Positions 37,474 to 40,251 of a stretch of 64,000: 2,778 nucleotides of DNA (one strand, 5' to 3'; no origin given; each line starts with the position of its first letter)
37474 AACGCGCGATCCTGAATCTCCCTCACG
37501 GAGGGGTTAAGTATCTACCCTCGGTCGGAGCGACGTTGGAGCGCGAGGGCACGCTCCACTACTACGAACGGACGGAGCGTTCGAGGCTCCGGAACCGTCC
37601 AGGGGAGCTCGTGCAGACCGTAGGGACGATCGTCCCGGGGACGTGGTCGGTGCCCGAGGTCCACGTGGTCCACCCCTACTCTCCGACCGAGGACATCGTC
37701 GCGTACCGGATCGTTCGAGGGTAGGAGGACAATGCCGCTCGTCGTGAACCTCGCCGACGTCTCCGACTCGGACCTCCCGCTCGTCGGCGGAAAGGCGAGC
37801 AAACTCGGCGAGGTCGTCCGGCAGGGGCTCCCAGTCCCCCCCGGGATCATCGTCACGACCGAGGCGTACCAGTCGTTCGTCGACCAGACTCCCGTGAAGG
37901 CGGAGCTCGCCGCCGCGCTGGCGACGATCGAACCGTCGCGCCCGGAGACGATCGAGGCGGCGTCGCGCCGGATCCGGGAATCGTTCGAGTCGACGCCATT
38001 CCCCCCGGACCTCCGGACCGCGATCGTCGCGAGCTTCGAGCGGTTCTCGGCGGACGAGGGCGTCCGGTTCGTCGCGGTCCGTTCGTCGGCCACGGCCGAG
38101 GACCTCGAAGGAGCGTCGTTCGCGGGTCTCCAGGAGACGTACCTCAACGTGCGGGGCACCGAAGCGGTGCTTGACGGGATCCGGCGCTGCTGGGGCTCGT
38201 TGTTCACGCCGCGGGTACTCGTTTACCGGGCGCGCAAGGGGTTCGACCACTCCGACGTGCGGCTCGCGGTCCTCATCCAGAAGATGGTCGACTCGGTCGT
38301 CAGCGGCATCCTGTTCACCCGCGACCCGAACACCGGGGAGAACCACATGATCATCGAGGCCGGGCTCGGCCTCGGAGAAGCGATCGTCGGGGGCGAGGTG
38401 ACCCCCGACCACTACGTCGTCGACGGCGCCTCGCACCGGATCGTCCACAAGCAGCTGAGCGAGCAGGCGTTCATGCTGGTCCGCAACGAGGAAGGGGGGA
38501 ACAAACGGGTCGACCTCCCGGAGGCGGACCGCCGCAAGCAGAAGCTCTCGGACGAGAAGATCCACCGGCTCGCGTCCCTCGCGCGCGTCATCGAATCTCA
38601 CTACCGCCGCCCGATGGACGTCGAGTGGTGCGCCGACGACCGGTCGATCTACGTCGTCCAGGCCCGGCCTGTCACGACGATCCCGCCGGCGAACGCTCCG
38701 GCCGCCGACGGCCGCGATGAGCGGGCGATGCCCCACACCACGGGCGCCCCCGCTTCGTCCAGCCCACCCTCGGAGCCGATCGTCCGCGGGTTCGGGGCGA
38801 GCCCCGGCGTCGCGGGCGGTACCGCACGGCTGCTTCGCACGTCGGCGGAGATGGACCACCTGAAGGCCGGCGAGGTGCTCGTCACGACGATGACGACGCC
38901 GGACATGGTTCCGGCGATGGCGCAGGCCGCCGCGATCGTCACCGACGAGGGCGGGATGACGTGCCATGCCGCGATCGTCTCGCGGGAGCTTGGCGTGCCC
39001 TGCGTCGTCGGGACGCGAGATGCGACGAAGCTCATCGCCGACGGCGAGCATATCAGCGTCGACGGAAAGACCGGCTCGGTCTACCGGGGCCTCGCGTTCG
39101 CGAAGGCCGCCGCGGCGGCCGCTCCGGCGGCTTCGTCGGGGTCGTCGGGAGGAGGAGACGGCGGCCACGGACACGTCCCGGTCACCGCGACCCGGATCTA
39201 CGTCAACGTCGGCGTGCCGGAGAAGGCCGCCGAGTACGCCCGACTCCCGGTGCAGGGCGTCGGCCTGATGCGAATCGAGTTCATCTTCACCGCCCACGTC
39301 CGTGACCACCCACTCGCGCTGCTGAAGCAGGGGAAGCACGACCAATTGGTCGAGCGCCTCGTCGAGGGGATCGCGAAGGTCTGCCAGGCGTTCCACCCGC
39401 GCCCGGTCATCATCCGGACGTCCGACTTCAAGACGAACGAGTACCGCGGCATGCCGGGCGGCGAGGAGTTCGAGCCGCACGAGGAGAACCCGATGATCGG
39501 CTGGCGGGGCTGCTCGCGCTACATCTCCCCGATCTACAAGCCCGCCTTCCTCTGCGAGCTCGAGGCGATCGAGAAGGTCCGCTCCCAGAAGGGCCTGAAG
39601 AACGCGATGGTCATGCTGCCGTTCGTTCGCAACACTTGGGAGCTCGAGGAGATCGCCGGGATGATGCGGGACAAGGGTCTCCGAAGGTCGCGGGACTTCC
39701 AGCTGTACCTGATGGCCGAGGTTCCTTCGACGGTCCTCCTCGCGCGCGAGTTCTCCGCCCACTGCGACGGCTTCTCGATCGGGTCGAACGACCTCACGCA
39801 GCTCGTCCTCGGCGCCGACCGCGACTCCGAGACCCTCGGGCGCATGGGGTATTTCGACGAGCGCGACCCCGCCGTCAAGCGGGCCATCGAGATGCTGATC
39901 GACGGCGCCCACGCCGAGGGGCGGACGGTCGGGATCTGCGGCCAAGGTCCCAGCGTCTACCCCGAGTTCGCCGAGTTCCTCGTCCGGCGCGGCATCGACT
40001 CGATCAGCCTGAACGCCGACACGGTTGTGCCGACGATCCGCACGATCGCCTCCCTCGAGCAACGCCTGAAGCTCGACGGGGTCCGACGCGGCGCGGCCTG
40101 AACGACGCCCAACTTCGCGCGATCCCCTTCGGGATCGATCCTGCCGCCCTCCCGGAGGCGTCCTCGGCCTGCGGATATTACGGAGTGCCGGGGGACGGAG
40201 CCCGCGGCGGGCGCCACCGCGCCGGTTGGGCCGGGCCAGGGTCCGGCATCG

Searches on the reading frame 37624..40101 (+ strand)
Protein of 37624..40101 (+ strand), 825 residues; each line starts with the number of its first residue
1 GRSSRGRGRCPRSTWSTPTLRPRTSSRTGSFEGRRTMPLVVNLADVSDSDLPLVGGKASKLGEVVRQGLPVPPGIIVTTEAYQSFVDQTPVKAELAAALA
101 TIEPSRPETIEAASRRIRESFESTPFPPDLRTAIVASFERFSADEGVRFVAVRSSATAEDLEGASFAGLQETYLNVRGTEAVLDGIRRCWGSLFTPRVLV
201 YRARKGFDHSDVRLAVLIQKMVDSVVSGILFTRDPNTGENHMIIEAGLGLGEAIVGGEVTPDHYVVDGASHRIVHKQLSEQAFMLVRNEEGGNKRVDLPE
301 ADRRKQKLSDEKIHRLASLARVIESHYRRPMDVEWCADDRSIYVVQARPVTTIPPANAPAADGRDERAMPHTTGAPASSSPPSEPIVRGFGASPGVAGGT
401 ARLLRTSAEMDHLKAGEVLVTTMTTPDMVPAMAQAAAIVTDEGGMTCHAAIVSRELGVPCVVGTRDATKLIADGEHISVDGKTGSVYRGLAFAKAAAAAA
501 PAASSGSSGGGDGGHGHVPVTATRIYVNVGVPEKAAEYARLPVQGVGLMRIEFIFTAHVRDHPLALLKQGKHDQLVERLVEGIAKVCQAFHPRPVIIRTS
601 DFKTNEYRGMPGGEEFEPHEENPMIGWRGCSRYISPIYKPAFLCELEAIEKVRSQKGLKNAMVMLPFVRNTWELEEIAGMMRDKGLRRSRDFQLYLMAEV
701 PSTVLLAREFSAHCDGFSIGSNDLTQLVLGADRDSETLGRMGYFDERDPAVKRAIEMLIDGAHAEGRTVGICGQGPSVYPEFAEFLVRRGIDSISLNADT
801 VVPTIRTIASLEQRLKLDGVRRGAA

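Call 100: search_protein_families(library=pfam, proteins=[window:37624-40101:+], max_evalue=0.00001)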
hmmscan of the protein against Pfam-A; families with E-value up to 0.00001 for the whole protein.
window:37624-40101:+ (825 aa): 3 families
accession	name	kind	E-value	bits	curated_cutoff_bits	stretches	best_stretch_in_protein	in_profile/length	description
PF01326.24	PPDK_N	-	1.2e-103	347.3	27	1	52-363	2-322/328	Pyruvate phosphate dikinase, AMP/ATP-binding domain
PF02896.24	PEP-utilizers_C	-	8.5e-70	235.7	22.8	1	519-809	16-289/293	PEP-utilising enzyme, PEP-binding domain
PF00391.29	PEP-utilizers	-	2.4e-27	94.8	23.1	1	414-484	2-72/72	PEP-utilising enzyme, mobile domain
